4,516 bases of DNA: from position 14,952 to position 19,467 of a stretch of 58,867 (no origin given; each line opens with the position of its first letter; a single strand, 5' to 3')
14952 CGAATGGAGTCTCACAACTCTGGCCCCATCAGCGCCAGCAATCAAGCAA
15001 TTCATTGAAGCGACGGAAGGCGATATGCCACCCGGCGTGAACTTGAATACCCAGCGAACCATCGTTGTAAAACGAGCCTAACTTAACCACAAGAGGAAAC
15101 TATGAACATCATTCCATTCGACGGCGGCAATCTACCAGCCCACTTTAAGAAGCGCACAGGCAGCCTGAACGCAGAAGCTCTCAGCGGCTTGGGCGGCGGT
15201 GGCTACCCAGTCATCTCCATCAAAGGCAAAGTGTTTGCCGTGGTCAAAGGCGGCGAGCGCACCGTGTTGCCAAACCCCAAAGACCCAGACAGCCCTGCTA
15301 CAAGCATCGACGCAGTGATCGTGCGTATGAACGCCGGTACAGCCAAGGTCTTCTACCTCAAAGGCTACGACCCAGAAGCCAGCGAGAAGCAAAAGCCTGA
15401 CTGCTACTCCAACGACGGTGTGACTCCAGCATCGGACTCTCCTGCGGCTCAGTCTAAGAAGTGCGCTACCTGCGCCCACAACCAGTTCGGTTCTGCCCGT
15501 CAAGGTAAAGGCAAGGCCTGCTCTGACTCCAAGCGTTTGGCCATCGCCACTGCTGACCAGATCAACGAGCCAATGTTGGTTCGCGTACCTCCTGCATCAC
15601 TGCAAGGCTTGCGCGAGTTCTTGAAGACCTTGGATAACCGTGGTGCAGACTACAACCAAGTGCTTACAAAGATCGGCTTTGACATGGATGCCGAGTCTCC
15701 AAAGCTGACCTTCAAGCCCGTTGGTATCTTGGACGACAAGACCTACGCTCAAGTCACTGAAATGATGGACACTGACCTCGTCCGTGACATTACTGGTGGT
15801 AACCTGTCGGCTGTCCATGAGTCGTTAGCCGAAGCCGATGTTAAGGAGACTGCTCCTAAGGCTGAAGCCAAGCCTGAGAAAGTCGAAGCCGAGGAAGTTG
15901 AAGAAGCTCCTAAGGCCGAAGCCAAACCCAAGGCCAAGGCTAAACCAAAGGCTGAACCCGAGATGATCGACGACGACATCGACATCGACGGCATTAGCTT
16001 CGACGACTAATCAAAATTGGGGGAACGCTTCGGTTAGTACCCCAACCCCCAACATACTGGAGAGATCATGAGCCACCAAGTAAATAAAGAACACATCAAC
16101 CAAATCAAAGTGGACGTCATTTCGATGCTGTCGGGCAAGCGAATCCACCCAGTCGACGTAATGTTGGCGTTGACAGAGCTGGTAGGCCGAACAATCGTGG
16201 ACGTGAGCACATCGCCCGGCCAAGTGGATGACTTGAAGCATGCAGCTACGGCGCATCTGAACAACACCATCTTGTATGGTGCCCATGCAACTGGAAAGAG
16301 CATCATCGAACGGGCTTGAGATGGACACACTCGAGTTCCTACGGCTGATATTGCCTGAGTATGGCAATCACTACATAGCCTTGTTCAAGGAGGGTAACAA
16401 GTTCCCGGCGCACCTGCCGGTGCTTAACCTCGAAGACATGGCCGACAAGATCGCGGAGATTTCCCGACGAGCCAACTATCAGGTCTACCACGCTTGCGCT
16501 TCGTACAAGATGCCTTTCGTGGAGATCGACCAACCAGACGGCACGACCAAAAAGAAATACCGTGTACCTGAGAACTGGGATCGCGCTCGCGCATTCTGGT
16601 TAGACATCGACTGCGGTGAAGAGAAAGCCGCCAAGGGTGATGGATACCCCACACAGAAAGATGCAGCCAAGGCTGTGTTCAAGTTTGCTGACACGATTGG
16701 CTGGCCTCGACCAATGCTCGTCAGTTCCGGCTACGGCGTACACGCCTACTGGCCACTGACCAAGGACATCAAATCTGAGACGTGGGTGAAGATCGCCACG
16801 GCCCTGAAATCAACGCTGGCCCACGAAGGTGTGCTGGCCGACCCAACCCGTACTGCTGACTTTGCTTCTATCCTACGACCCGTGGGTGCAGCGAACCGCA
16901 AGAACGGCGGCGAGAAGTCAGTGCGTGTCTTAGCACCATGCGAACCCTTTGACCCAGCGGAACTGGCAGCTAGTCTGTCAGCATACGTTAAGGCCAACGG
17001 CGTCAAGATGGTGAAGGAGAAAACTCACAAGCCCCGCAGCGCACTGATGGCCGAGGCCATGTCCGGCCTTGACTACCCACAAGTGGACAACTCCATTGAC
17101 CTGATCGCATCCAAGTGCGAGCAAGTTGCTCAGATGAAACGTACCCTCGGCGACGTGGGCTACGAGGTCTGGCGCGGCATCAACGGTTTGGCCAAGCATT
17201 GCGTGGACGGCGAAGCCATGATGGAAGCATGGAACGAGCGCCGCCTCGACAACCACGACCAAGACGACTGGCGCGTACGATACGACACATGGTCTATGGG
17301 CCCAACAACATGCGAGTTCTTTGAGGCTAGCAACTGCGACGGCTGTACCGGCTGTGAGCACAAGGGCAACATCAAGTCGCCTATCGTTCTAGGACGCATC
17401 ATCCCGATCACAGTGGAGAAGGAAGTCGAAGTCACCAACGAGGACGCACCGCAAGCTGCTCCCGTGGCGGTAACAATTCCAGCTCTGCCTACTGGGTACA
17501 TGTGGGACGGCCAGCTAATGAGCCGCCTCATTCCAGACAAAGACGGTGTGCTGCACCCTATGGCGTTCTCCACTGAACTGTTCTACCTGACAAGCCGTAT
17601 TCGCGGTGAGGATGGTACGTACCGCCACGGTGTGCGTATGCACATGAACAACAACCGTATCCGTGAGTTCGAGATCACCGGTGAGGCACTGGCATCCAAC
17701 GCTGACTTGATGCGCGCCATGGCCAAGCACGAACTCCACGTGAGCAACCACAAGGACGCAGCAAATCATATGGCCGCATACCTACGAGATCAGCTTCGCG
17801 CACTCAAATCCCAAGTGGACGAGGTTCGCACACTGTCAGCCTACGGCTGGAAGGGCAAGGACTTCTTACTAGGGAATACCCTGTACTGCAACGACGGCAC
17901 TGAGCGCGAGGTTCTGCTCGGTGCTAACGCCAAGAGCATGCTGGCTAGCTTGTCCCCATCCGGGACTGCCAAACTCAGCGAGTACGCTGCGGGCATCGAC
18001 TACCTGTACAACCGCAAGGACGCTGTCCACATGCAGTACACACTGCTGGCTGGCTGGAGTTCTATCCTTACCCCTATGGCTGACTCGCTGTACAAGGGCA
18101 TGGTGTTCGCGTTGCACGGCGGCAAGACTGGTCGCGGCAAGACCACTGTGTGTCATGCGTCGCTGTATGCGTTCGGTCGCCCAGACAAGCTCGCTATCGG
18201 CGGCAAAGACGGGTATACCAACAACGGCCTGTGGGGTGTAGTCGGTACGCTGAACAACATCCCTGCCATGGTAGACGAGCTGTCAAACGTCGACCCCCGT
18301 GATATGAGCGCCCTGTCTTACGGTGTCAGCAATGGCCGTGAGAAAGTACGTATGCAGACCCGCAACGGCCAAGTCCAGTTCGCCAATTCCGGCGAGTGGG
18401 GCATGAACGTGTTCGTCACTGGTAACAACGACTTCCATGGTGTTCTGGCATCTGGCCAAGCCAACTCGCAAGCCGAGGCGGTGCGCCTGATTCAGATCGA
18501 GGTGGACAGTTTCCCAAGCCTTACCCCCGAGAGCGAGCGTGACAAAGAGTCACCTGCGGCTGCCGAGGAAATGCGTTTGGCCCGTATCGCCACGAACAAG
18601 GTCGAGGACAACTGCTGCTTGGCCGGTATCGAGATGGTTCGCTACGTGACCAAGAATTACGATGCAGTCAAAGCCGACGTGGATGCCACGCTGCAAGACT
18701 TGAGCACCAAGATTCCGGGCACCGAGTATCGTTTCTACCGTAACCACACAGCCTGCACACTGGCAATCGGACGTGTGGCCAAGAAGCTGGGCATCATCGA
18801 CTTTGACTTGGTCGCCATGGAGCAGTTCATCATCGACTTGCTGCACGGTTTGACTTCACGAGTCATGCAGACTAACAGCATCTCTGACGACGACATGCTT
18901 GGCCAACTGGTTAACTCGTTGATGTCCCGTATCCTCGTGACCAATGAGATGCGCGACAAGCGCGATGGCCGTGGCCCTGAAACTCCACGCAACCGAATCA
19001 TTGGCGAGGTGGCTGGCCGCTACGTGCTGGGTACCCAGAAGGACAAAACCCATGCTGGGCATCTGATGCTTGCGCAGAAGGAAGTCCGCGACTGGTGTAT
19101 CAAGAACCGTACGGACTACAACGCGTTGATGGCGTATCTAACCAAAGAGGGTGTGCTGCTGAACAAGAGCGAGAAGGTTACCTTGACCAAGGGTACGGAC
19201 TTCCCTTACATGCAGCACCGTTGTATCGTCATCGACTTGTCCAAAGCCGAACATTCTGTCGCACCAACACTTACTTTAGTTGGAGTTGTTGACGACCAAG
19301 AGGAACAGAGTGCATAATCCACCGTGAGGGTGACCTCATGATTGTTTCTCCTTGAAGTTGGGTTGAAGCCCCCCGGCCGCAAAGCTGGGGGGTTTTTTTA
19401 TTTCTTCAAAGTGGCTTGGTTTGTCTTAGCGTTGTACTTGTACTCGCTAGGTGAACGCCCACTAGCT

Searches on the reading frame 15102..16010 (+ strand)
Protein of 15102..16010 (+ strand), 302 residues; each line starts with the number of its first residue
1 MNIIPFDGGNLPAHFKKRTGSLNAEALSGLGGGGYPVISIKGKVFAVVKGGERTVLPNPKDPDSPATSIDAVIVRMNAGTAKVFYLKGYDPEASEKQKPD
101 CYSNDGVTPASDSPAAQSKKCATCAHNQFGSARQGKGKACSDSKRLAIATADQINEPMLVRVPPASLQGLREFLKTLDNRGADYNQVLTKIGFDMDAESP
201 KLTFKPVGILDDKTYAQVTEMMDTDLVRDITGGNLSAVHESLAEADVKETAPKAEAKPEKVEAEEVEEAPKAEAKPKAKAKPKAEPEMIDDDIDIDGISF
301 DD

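Call 9: search_protein_families(library=pfam, proteins=[window:15102-16010:+], max_evalue=0.01)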
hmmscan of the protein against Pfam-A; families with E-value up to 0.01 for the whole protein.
window:15102-16010:+ (302 aa): 0 families

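Call 29: search_protein_families(library=phrogs, proteins=[window:15102-16010:+], max_evalue=0.01)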
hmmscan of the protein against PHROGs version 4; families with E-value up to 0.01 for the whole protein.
window:15102-16010:+ (302 aa): 5 families
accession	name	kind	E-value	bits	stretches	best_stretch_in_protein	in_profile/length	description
phrog_27714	-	unknown function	2.8e-22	80.6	1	4-237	33-260/292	-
phrog_23155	-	unknown function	1.2e-17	65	1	68-222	68-218/255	-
phrog_8941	-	unknown function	0.00091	19.9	1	144-297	81-225/230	-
phrog_5686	-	unknown function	0.0017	18.8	1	115-292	134-325/330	-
phrog_13400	-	unknown function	0.0094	17.2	0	247-286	70-109/157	-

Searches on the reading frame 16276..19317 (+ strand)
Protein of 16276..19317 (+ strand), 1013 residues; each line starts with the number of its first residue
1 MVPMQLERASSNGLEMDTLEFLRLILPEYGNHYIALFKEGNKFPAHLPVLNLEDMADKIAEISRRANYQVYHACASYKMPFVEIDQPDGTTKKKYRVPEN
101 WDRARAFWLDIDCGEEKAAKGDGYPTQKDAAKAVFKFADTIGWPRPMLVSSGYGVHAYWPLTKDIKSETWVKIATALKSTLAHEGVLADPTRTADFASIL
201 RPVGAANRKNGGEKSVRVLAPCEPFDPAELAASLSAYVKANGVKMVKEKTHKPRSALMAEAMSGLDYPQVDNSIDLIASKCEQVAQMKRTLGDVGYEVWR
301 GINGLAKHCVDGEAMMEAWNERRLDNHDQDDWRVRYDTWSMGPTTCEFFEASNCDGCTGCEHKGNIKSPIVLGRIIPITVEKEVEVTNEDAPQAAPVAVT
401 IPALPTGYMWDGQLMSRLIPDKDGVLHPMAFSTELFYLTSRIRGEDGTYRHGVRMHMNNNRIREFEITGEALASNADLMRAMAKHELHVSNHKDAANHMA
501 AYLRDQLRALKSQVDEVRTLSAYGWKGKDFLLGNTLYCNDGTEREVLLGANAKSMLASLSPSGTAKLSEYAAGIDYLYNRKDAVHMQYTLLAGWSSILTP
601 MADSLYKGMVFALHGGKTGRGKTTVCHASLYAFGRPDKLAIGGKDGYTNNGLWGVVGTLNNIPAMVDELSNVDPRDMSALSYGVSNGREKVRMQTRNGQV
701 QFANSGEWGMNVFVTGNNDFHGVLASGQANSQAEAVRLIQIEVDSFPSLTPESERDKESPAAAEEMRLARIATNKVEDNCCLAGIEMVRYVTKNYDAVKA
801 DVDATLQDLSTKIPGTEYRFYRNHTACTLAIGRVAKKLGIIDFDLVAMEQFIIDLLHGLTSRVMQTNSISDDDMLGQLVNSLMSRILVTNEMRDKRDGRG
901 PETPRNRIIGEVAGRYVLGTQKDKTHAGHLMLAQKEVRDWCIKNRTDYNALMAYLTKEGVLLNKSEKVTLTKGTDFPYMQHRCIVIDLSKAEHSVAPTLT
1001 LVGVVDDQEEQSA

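Call 9: search_protein_families(library=pfam, proteins=[window:16276-19317:+], max_evalue=0.01)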
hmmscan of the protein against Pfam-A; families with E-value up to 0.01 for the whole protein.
window:16276-19317:+ (1013 aa): 1 family
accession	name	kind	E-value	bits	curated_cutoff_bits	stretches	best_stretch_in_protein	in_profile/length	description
PF06048.17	DUF927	-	4.4e-18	66.4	22.6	1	443-700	38-279/284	Domain of unknown function (DUF927)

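Call 21: search_dna_similar(query=window:16276-19317:+, collection=phages, mode=protein, max_rows=15)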
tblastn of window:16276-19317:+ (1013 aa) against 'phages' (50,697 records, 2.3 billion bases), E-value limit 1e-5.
Records with a match: 1; places in all: 1; records where one place covers at least 80% of the query: 1.
Best place of each record, by identity: <60% 1.
By first word of the organism name: Pseudomonas 1.
By host as written in the record: Pseudomonas aeruginosa 1.
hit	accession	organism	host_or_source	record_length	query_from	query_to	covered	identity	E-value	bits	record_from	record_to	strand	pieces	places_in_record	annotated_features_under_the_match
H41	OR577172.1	Pseudomonas phage Rollin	Pseudomonas aeruginosa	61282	16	1010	98%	25.2%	1e-68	258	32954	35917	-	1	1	hypothetical protein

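Call 29: search_protein_families(library=phrogs, proteins=[window:16276-19317:+], max_evalue=0.01)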
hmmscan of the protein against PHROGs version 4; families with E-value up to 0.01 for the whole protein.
window:16276-19317:+ (1013 aa): 3 families
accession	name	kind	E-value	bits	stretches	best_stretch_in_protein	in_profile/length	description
phrog_25314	-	unknown function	1.3e-70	239.7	1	61-957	57-954/1010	-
phrog_8841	-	DNA, RNA and nucleotide metabolism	5.6e-18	65.9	1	402-988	93-614/633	DNA primase/helicase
phrog_1139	-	DNA, RNA and nucleotide metabolism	1.7e-13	50.4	1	453-837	390-754/895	DNA primase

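Call 99: search_solved_structures(query=window:16276-19314:+, max_evalue=1, show_alignments=0)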
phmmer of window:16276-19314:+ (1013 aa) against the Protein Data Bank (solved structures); distinct sequences matched with E-value up to 1: 2.
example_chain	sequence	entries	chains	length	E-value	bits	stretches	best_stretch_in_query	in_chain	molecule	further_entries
5dgk_A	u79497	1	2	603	2.4e-05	25.5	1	598-755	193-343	Active helicase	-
8tch_A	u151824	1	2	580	0.088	13.7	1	615-737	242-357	Pathogenicity island protein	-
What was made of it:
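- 16276..19317 (+): Primase-helicase (DUF927; helicase core related to the SCCmec Cch and SaPI Rep helicases). It is the replication protein an origin here would have to load. It is not shown to read the boxes. Calls 9, 29 and 99 (PDB 5DGK E = 2.4e-5; 8TCH E = 0.088).
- On SaPI/P4-type origin read by a primase-helicase: PDB 5DGK E = 2.4e-5, with 8TCH only weakly at E = 0.088 (call 99).
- Closest known: Phage P4 ori/crr. Same: The element encodes a primase-helicase whose helicase core matches the Cch/SaPI Rep family (call 99).
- The phage helicase belongs to the family of the SaPI Rep and Cch initiator helicases (call 99).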

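Call 100: find_homologous_proteins(query=window:16276-19314:+, max_evalue=1e-10)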
Query window:16276-19314:+ (1013 aa): 749 proteins with E <= 1e-10 among 8000 candidates; the best 120 are listed.
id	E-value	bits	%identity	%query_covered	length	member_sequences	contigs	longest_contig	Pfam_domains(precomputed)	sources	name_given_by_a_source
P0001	0.0e+0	2344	100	100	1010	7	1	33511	PF06048.18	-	-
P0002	0.0e+0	1505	65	97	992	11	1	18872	PF06048.18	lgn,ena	-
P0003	0.0e+0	1455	63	97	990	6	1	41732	PF06048.18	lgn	-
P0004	0.0e+0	1434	62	97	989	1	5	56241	PF06048.18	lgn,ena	-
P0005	0.0e+0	1426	62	97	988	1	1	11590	PF06048.18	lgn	-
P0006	0.0e+0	1421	62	97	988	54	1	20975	PF06048.18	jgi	jgi:hypothetical protein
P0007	0.0e+0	1420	61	97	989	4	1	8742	PF06048.18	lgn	-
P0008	0.0e+0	1415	62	97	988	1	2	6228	PF06048.18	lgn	-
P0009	0.0e+0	1413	62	97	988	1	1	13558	PF06048.18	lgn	-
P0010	0.0e+0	1410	62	97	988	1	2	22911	PF06048.18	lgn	-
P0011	0.0e+0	1405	61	97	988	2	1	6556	PF06048.18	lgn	-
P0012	0.0e+0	1391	60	97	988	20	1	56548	PF06048.18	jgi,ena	jgi:hypothetical protein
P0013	0.0e+0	1319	59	94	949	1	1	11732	PF06048.18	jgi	jgi:hypothetical protein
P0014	0.0e+0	1310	56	97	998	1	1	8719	PF06048.18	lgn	-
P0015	0.0e+0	1279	55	98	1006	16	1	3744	PF06048.18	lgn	-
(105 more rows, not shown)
